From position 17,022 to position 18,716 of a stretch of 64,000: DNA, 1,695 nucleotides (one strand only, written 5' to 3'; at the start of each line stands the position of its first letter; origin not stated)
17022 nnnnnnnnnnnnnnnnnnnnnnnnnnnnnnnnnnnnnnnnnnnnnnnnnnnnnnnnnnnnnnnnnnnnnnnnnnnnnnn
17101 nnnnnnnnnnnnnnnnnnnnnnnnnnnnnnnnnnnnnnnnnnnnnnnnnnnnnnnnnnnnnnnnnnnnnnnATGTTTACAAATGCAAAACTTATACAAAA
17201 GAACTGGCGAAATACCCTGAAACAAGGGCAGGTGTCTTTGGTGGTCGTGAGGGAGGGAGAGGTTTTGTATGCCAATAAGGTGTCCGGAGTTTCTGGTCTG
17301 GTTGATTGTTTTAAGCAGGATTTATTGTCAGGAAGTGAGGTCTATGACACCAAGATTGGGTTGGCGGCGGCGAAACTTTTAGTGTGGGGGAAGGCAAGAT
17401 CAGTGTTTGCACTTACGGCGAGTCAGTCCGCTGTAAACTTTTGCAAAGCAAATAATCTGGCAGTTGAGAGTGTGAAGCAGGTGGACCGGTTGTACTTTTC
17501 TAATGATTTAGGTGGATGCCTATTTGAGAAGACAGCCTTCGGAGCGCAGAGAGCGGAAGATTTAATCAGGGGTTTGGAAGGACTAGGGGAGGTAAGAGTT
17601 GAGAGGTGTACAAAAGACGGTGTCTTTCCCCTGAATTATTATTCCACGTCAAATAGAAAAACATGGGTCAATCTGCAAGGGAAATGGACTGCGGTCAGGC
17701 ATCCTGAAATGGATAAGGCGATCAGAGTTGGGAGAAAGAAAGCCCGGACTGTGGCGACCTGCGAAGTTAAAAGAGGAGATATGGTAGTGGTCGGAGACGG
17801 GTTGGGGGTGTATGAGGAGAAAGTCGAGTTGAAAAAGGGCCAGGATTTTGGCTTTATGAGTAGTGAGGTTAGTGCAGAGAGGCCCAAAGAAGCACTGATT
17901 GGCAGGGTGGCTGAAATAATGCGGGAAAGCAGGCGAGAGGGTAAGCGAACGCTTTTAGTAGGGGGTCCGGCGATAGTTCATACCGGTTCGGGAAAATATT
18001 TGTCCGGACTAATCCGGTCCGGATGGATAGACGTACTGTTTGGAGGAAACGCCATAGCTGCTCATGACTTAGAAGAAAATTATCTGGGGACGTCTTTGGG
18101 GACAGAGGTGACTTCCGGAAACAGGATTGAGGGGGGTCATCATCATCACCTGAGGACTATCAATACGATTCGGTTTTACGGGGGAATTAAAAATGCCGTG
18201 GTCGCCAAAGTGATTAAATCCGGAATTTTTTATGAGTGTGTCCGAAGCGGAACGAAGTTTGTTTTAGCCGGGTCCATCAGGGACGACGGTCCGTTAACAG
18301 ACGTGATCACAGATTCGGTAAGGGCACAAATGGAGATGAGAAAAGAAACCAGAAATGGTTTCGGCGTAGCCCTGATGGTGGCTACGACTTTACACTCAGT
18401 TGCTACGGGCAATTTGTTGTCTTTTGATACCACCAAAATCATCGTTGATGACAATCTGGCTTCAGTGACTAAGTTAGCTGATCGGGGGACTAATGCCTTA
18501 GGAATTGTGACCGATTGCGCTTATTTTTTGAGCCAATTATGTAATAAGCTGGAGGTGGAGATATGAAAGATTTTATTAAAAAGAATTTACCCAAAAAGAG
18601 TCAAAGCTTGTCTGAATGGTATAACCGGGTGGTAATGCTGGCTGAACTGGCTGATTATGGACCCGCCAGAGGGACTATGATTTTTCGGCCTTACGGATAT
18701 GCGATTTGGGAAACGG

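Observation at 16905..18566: T-box leader controlling an unknown gene that is translationally coupled to proS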

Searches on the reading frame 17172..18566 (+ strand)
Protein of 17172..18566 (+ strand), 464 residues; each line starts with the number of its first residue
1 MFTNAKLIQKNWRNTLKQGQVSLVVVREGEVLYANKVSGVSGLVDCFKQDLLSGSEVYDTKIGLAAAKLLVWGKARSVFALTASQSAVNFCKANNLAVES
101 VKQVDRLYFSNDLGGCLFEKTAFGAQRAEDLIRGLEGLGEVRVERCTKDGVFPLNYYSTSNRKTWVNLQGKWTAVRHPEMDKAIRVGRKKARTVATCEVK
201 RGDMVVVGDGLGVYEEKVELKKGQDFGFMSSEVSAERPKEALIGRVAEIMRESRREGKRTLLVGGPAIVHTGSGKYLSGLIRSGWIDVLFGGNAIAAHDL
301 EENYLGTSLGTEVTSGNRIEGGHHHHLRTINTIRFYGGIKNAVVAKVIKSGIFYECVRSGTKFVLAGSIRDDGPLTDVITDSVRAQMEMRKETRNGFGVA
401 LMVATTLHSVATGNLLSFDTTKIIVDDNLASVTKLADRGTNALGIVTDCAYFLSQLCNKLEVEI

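Call 5: search_protein_families(library=pfam, proteins=[window:17172-18566:+], max_evalue=0.01)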
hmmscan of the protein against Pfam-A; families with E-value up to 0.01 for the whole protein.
window:17172-18566:+ (464 aa): 3 families
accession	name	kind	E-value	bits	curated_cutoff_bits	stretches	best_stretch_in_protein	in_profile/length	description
PF21570.3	ArgZ-like_C_2nd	-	6.9e-80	268.1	27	1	245-456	2-213/213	Arginine dihydrolase ArgZ-like, C-terminal, Rossmann fold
PF21571.2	ArgZ-like_C_1st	-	1e-19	70.7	27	1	163-243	1-84/84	Arginine dihydrolase ArgZ-like, C-terminal, first region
PF08973.16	TM1506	-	2.5e-16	60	27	1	14-135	4-126/130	Domain of unknown function (DUF1893)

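Call 6: search_protein_families(library=ncbifam, proteins=[window:17172-18566:+], max_evalue=0.01)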
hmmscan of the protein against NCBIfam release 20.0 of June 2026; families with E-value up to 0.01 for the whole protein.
window:17172-18566:+ (464 aa): 6 families
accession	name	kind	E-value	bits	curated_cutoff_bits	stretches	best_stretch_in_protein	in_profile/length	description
TIGR00300.1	TIGR00300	equivalog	3.6e-104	348.9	410.8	1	137-461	77-405/407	ornithine cyclodeaminase, nickel-pincer nucleotide-dependent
NF052231.1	bifunc_ArgZ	exception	1.9e-87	294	1025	1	140-461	364-693/696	bifunctional arginine dihydrolase/ornithine cyclodeaminase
NF052526.1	ODC_var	equivalog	5.9e-71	239.2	440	1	140-461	23-362/364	putative NPN-dependent ornithine cyclodeaminase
NF052581.1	GSU2086_dom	subfamily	7.2e-06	25.8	250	1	240-309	45-114/301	GSU2086 family protein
NF002630.0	PRK02301.1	equivalog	0.0028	16.9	364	1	246-304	45-104/318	deoxyhypusine synthase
NF001526.0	PRK00364.1-1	subfamily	0.0041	17.3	130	0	191-220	51-80/96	co-chaperone GroES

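Call 11: find_homologous_proteins(query=window:17172-18566:+, max_evalue=0.00001)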
Query window:17172-18566:+ (464 aa): 7981 proteins with E <= 0.00001 among 8000 candidates; the best 120 are listed.
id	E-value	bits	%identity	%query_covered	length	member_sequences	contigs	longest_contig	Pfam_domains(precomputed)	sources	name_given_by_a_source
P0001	0.0e+0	1031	100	100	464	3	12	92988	PF21571.3,PF08973.17,PF21570.4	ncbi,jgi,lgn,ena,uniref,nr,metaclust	ncbi:hypothetical protein A2397_01975 [Candidatus Amesbacteria bacterium RIFOXYB1_FULL_44_23]|uniref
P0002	1.5e-194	665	65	99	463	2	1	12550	PF21571.3,PF08973.17,PF21570.4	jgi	-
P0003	2.5e-155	536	58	96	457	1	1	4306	PF21571.3,PF08973.17,PF21570.4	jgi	jgi:lysine-ketoglutarate reductase/saccharopine dehydrogenase-like protein (TIGR00300 family)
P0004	3.3e-124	434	47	96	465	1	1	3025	PF21571.3,PF08973.17,PF21570.4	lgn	-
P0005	9.5e-119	416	59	69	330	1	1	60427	PF21571.3,PF21570.4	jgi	jgi:lysine-ketoglutarate reductase/saccharopine dehydrogenase-like protein (TIGR00300 family)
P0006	4.1e-97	344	53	70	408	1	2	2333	PF21571.3,PF04455.18,PF21570.4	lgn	-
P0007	9.7e-97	343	50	69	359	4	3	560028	PF21571.3,PF21570.4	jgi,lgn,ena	-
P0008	2.1e-96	342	53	69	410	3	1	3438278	PF21571.3,PF04455.18,PF21570.4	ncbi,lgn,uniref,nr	ncbi:TIGR00300 family protein [Chthonomonas calidirosea]|uniref:ornithine cyclodeaminase n=1 Tax=Cht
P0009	2.7e-96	342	51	70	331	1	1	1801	PF21571.3,PF21570.4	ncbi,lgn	-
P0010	4.0e-96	341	54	70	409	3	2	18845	PF21571.3,PF04455.18,PF21570.4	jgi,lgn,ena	-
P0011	1.7e-95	339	52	69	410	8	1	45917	PF21571.3,PF04455.18,PF21570.4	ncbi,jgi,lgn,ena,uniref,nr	ncbi:MAG TPA: TIGR00300 family protein [Chthonomonas sp.]|uniref:ornithine cyclodeaminase n=1 Tax=Ch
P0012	2.1e-95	339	53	70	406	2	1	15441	PF21571.3,PF04455.18,PF21570.4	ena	-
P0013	2.6e-95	338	54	70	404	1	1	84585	PF21571.3,PF04455.18,PF21570.4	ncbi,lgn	-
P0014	3.8e-95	338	51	73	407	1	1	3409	PF21571.3,PF04455.18,PF21570.4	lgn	-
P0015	4.2e-95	338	54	70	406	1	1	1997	PF21571.3,PF04455.18,PF21570.4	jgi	jgi:lysine-ketoglutarate reductase/saccharopine dehydrogenase-like protein (TIGR00300 family)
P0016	4.4e-95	338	52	70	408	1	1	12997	PF21571.3,PF04455.18,PF21570.4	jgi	jgi:lysine-ketoglutarate reductase/saccharopine dehydrogenase-like protein (TIGR00300 family)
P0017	4.4e-95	338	51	74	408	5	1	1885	PF21571.3,PF04455.18,PF21570.4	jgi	jgi:lysine-ketoglutarate reductase/saccharopine dehydrogenase-like protein (TIGR00300 family)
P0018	4.8e-95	337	52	69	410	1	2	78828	PF21571.3,PF04455.18,PF21570.4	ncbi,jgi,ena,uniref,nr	ncbi:MAG TPA: TIGR00300 family protein [Chthonomonas sp.]|uniref:ornithine cyclodeaminase n=1 Tax=Ch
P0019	7.5e-95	337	52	70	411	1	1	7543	PF21571.3,PF04455.18,PF21570.4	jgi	jgi:lysine-ketoglutarate reductase/saccharopine dehydrogenase-like protein (TIGR00300 family)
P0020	1.2e-94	336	52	69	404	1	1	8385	PF21571.3,PF04455.18,PF21570.4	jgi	jgi:lysine-ketoglutarate reductase/saccharopine dehydrogenase-like protein (TIGR00300 family)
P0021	1.6e-94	336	54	68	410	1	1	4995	PF21571.3,PF04455.18,PF21570.4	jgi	jgi:lysine-ketoglutarate reductase/saccharopine dehydrogenase-like protein (TIGR00300 family)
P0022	1.7e-94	336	51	70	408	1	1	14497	PF21571.3,PF04455.18,PF21570.4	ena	-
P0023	1.8e-94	336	53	69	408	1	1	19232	PF21571.3,PF04455.18,PF21570.4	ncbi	ncbi:MAG: TIGR00300 family protein [Thermoleophilia bacterium]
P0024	1.8e-94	336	52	69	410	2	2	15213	PF21571.3,PF04455.18,PF21570.4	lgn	-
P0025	3.4e-94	335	53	70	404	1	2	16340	PF21571.3,PF04455.18,PF21570.4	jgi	jgi:lysine-ketoglutarate reductase/saccharopine dehydrogenase-like protein (TIGR00300 family)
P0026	3.8e-94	335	53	69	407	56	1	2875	PF21571.3,PF04455.18,PF21570.4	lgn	-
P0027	4.2e-94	334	53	67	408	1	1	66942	PF21571.3,PF04455.18,PF21570.4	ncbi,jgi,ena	jgi:lysine-ketoglutarate reductase/saccharopine dehydrogenase-like protein (TIGR00300 family)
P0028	4.5e-94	334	52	69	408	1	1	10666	PF21571.3,PF04455.18,PF21570.4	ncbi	-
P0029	5.4e-94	334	51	72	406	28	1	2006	PF21571.3,PF04455.18,PF21570.4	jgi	jgi:lysine-ketoglutarate reductase/saccharopine dehydrogenase-like protein (TIGR00300 family)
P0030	5.7e-94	334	52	69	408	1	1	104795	PF21571.3,PF04455.18,PF21570.4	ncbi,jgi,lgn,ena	jgi:lysine-ketoglutarate reductase/saccharopine dehydrogenase-like protein (TIGR00300 family)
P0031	7.7e-94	334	52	70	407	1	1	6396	PF21571.3,PF04455.18,PF21570.4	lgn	-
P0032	8.6e-94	333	52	69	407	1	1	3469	PF21571.3,PF04455.18,PF21570.4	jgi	jgi:lysine-ketoglutarate reductase/saccharopine dehydrogenase-like protein (TIGR00300 family)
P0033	1.2e-93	333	50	70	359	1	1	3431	PF21571.3,PF21570.4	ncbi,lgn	-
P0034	1.7e-93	332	51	69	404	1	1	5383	PF21571.3,PF04455.18,PF21570.4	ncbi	-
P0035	1.9e-93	332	55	67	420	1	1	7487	PF21571.3,PF04455.18,PF21570.4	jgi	jgi:lysine-ketoglutarate reductase/saccharopine dehydrogenase-like protein (TIGR00300 family)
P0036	2.0e-93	332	52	70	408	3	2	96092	PF21571.3,PF04455.18,PF21570.4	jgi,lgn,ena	-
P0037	2.0e-93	332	50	74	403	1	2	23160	PF21571.3,PF04455.18,PF21570.4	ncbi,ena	-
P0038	2.1e-93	332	50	73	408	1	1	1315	PF21571.3,PF04455.18,PF21570.4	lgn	-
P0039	3.3e-93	331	52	69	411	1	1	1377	PF21571.3,PF04455.18,PF21570.4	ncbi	-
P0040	3.3e-93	331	52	69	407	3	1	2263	PF21571.3,PF04455.18,PF21570.4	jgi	jgi:lysine-ketoglutarate reductase/saccharopine dehydrogenase-like protein (TIGR00300 family)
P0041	3.5e-93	331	51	70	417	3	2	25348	PF21571.3,PF04455.18,PF21570.4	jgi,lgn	jgi:lysine-ketoglutarate reductase/saccharopine dehydrogenase-like protein (TIGR00300 family)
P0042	3.9e-93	331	51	73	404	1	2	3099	PF21571.3,PF04455.18,PF21570.4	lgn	-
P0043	4.6e-93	331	55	67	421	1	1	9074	PF21571.3,PF04455.18,PF21570.4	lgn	-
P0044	5.1e-93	331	51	69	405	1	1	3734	PF21571.3,PF04455.18,PF21570.4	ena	-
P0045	5.8e-93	331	53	67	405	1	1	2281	PF21571.3,PF04455.18,PF21570.4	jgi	jgi:lysine-ketoglutarate reductase/saccharopine dehydrogenase-like protein (TIGR00300 family)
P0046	6.1e-93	331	53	70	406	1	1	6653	PF21571.3,PF04455.18,PF21570.4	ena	-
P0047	6.3e-93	330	52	72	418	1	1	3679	PF21571.3,PF04455.18,PF21570.4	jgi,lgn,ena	-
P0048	7.2e-93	330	51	70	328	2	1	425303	PF21571.3,PF21570.4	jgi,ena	-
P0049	8.5e-93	330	53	67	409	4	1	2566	PF21571.3,PF04455.18,PF21570.4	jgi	jgi:lysine-ketoglutarate reductase/saccharopine dehydrogenase-like protein (TIGR00300 family)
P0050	8.7e-93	330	52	69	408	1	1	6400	PF21571.3,PF04455.18,PF21570.4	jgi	jgi:lysine-ketoglutarate reductase/saccharopine dehydrogenase-like protein (TIGR00300 family)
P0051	9.1e-93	330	54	68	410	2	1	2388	PF21571.3,PF04455.18,PF21570.4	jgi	-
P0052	9.3e-93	330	52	69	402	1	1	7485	PF21571.3,PF04455.18,PF21570.4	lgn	-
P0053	9.7e-93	330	54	69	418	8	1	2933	PF21571.3,PF04455.18,PF21570.4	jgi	jgi:lysine-ketoglutarate reductase/saccharopine dehydrogenase-like protein (TIGR00300 family)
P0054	1.2e-92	330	52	70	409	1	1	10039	PF21571.3,PF04455.18,PF21570.4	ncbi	-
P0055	1.3e-92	330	51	69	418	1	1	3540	PF21571.3,PF04455.18,PF21570.4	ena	-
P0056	1.5e-92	329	53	70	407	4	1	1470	PF21571.3,PF04455.18,PF21570.4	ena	-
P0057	1.5e-92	329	49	74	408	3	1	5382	PF21571.3,PF04455.18,PF21570.4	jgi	jgi:lysine-ketoglutarate reductase/saccharopine dehydrogenase-like protein (TIGR00300 family)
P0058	1.7e-92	329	51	69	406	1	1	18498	PF21571.3,PF04455.18,PF21570.4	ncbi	ncbi:MAG: TIGR00300 family protein [Chthonomonadales bacterium]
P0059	1.7e-92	329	52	68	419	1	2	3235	PF21571.3,PF04455.18,PF21570.4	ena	-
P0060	1.8e-92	329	50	70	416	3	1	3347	PF21571.3,PF04455.18,PF21570.4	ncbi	-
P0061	1.8e-92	329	52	68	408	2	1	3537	PF21571.3,PF04455.18,PF21570.4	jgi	jgi:lysine-ketoglutarate reductase/saccharopine dehydrogenase-like protein (TIGR00300 family)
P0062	2.1e-92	329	53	67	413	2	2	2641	PF21571.3,PF04455.18,PF21570.4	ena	-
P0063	2.3e-92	329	49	75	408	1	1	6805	PF21571.3,PF04455.18,PF21570.4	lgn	-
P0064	2.3e-92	329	51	69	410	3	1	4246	PF21571.3,PF04455.18,PF21570.4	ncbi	-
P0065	2.6e-92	328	51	70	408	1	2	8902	PF21571.3,PF04455.18,PF21570.4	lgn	-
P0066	2.9e-92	328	51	70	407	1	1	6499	PF21571.3,PF04455.18,PF21570.4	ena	-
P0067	2.9e-92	328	51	70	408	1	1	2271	PF21571.3,PF04455.18,PF21570.4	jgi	-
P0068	3.3e-92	328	48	69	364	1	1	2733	PF21571.3,PF21570.4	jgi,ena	-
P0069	3.4e-92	328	50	74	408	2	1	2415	PF21571.3,PF04455.18,PF21570.4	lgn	-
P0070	3.6e-92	328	52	70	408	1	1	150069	PF21571.3,PF04455.18,PF21570.4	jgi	-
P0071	4.1e-92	328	51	70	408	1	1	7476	PF21571.3,PF04455.18,PF21570.4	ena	-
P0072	4.2e-92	328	52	70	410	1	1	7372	PF21571.3,PF04455.18,PF21570.4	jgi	jgi:lysine-ketoglutarate reductase/saccharopine dehydrogenase-like protein (TIGR00300 family)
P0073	5.0e-92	328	53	70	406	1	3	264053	PF21571.3,PF04455.18,PF21570.4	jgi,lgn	jgi:lysine-ketoglutarate reductase/saccharopine dehydrogenase-like protein (TIGR00300 family)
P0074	5.8e-92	327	51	69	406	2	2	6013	PF21571.3,PF04455.18,PF21570.4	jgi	jgi:lysine-ketoglutarate reductase/saccharopine dehydrogenase-like protein (TIGR00300 family)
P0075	6.2e-92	327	53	69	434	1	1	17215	PF21571.3,PF04455.18,PF21570.4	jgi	jgi:lysine-ketoglutarate reductase/saccharopine dehydrogenase-like protein (TIGR00300 family)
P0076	6.5e-92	327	52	70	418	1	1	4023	PF21571.3,PF04455.18,PF21570.4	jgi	jgi:lysine-ketoglutarate reductase/saccharopine dehydrogenase-like protein (TIGR00300 family)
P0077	6.6e-92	327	55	67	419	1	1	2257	PF21571.3,PF04455.18,PF21570.4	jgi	jgi:lysine-ketoglutarate reductase/saccharopine dehydrogenase-like protein (TIGR00300 family)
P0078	6.6e-92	327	53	67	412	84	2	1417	PF21571.3,PF04455.18,PF21570.4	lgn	-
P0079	7.1e-92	327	53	67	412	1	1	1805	PF21571.3,PF04455.18,PF21570.4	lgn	-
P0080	7.1e-92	327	50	69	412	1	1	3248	PF21571.3,PF04455.18,PF21570.4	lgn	-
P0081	7.3e-92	327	53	70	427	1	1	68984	PF21571.3,PF04455.18,PF21570.4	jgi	jgi:lysine-ketoglutarate reductase/saccharopine dehydrogenase-like protein (TIGR00300 family)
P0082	7.3e-92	327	52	67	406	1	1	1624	PF21571.3,PF04455.18,PF21570.4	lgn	-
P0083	7.5e-92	327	52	70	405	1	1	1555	PF21571.3,PF04455.18,PF21570.4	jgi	jgi:lysine-ketoglutarate reductase/saccharopine dehydrogenase-like protein (TIGR00300 family)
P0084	7.7e-92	327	52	69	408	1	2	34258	PF21571.3,PF04455.18,PF21570.4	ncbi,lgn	-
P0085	8.0e-92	327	51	69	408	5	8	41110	PF21571.3,PF04455.18,PF21570.4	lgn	-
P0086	8.3e-92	327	50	70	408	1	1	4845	PF21571.3,PF04455.18,PF21570.4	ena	-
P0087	8.6e-92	327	51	68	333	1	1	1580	PF21571.3,PF21570.4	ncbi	-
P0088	9.1e-92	327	51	69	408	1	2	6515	PF21571.3,PF04455.18,PF21570.4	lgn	-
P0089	9.1e-92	327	52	69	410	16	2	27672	PF21571.3,PF04455.18,PF21570.4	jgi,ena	-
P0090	9.2e-92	327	49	69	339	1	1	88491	PF21571.3,PF21570.4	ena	-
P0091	9.7e-92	327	51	70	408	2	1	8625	PF21571.3,PF04455.18,PF21570.4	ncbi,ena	-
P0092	1.0e-91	327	50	72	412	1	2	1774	PF21571.3,PF04455.18,PF21570.4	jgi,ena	-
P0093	1.0e-91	327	51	69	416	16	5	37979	PF21571.3,PF04455.18,PF21570.4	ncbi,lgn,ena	-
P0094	1.1e-91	326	52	69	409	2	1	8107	PF21571.3,PF04455.18,PF21570.4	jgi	jgi:lysine-ketoglutarate reductase/saccharopine dehydrogenase-like protein (TIGR00300 family)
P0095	1.1e-91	326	52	70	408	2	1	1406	PF21571.3,PF04455.18,PF21570.4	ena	-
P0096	1.1e-91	326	52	67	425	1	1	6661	PF21571.3,PF04455.18,PF21570.4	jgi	jgi:lysine-ketoglutarate reductase/saccharopine dehydrogenase-like protein (TIGR00300 family)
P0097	1.2e-91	326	52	69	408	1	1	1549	PF21571.3,PF04455.18,PF21570.4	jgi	jgi:lysine-ketoglutarate reductase/saccharopine dehydrogenase-like protein (TIGR00300 family)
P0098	1.2e-91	326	51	69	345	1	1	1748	PF21571.3,PF21570.4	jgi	jgi:lysine-ketoglutarate reductase/saccharopine dehydrogenase-like protein (TIGR00300 family)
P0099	1.3e-91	326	51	70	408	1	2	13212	PF21571.3,PF04455.18,PF21570.4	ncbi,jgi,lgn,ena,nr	ncbi:MAG TPA: TIGR00300 family protein [Chthonomonadaceae bacterium]|nr:TIGR00300 family protein [Ch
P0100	1.4e-91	326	52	68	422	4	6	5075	PF21571.3,PF04455.18,PF21570.4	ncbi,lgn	-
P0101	1.4e-91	326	53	70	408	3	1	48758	PF21571.3,PF04455.18,PF21570.4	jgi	jgi:lysine-ketoglutarate reductase/saccharopine dehydrogenase-like protein (TIGR00300 family)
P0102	1.7e-91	326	54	68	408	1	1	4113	PF21571.3,PF04455.18,PF21570.4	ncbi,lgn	-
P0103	1.7e-91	326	52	70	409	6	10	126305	PF21571.3,PF04455.18,PF21570.4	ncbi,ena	-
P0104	1.7e-91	326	53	69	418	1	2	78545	PF21571.3,PF04455.18,PF21570.4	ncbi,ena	-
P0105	1.8e-91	326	51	69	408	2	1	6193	PF21571.3,PF04455.18,PF21570.4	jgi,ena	jgi:lysine-ketoglutarate reductase/saccharopine dehydrogenase-like protein (TIGR00300 family)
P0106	1.8e-91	326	51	69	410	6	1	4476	PF21571.3,PF04455.18,PF21570.4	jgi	-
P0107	1.9e-91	326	51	70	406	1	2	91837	PF21571.3,PF04455.18,PF21570.4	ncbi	-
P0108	2.0e-91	326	52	70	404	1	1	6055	PF21571.3,PF04455.18,PF21570.4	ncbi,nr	ncbi:MAG: TIGR00300 family protein [Armatimonadetes bacterium]|nr:TIGR00300 family protein [Armatimo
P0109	2.0e-91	326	52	70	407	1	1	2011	PF21571.3,PF04455.18,PF21570.4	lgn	-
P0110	2.1e-91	325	50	69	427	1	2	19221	PF21571.3,PF04455.18,PF21570.4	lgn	-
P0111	2.1e-91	325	49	73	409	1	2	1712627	PF21571.3,PF04455.18,PF21570.4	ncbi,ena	-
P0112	2.2e-91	325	47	76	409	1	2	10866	PF21571.3,PF04455.18,PF21570.4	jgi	jgi:lysine-ketoglutarate reductase/saccharopine dehydrogenase-like protein (TIGR00300 family)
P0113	2.2e-91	325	50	74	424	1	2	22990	PF21571.3,PF04455.18,PF21570.4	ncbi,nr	ncbi:MAG: TIGR00300 family protein [Chloroherpetonaceae bacterium]|nr:TIGR00300 family protein [Chth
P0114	2.3e-91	325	53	69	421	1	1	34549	PF21571.3,PF04455.18,PF21570.4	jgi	jgi:lysine-ketoglutarate reductase/saccharopine dehydrogenase-like protein (TIGR00300 family)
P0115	2.3e-91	325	53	67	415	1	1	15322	PF21571.3,PF04455.18,PF21570.4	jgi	jgi:lysine-ketoglutarate reductase/saccharopine dehydrogenase-like protein (TIGR00300 family)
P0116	2.4e-91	325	50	70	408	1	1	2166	PF21571.3,PF04455.18,PF21570.4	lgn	-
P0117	2.6e-91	325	50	70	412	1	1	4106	PF21571.3,PF04455.18,PF21570.4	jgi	jgi:lysine-ketoglutarate reductase/saccharopine dehydrogenase-like protein (TIGR00300 family)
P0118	2.6e-91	325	50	69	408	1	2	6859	PF21571.3,PF04455.18,PF21570.4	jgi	jgi:lysine-ketoglutarate reductase/saccharopine dehydrogenase-like protein (TIGR00300 family)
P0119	2.6e-91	325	52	69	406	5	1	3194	PF21571.3,PF04455.18,PF21570.4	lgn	-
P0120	2.8e-91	325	52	69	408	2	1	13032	PF21571.3,PF04455.18,PF21570.4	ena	-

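Call 12: find_encoding_contigs(protein=P0002, flank=4000, max_places=3)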
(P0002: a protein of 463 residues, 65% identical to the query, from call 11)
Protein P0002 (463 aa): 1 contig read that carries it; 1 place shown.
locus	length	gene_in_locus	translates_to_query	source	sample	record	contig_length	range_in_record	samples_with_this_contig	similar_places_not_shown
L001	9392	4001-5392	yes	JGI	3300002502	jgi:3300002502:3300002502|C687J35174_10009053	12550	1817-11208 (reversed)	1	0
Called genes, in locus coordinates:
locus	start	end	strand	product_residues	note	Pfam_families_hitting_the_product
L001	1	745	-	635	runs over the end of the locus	PF01336:tRNA_anti-codon, PF00152:tRNA-synt_2, PF09391:DUF2000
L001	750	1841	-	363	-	PF01546:Peptidase_M20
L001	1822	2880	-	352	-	-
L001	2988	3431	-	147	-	PF03449:GreA_GreB_N, PF01272:GreA_GreB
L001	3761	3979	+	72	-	-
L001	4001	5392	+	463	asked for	PF08973:TM1506, PF21571:ArgZ-like_C_1st, PF21570:ArgZ-like_C_2nd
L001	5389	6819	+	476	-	PF00587:tRNA-synt_2b, PF03129:HGTP_anticodon, PF09180:ProRS-C_1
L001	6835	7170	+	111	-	PF01588:tRNA_bind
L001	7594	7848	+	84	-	PF01817:CM_2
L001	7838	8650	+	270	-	PF00793:DAHP_synth_1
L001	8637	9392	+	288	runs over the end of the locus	PF03446:NAD_binding_2 (weak), PF02153:PDH_N, PF20463:PDH_C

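Call 13: find_encoding_contigs(protein=P0003, flank=4000, max_places=3)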
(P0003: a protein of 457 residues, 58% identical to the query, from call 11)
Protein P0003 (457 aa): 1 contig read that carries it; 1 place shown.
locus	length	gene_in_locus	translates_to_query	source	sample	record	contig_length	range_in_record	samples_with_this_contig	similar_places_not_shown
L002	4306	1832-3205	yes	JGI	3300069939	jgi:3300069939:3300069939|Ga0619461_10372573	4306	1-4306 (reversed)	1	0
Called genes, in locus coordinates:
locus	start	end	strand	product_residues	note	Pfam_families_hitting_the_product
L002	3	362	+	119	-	?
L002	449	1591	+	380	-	PF02163:Peptidase_M50, PF00595:PDZ (weak), PF04495:GRASP55_65 (faint), PF13180:PDZ_2, PF17820:PDZ_6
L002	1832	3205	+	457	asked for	PF08973:TM1506 (weak), PF21571:ArgZ-like_C_1st, PF21570:ArgZ-like_C_2nd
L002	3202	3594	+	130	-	PF00583:Acetyltransf_1, PF13673:Acetyltransf_10, PF13508:Acetyltransf_7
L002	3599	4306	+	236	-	?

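Call 14: find_encoding_contigs(protein=P0004, flank=4000, max_places=3)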
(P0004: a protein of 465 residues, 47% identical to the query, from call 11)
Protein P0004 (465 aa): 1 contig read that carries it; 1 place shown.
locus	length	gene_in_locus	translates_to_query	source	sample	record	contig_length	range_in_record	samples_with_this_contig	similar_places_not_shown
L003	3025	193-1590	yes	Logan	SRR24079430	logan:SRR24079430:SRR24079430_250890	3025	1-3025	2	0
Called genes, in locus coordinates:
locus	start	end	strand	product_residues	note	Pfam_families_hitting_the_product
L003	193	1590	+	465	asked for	PF08973:TM1506, PF21571:ArgZ-like_C_1st, PF21570:ArgZ-like_C_2nd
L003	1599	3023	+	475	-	?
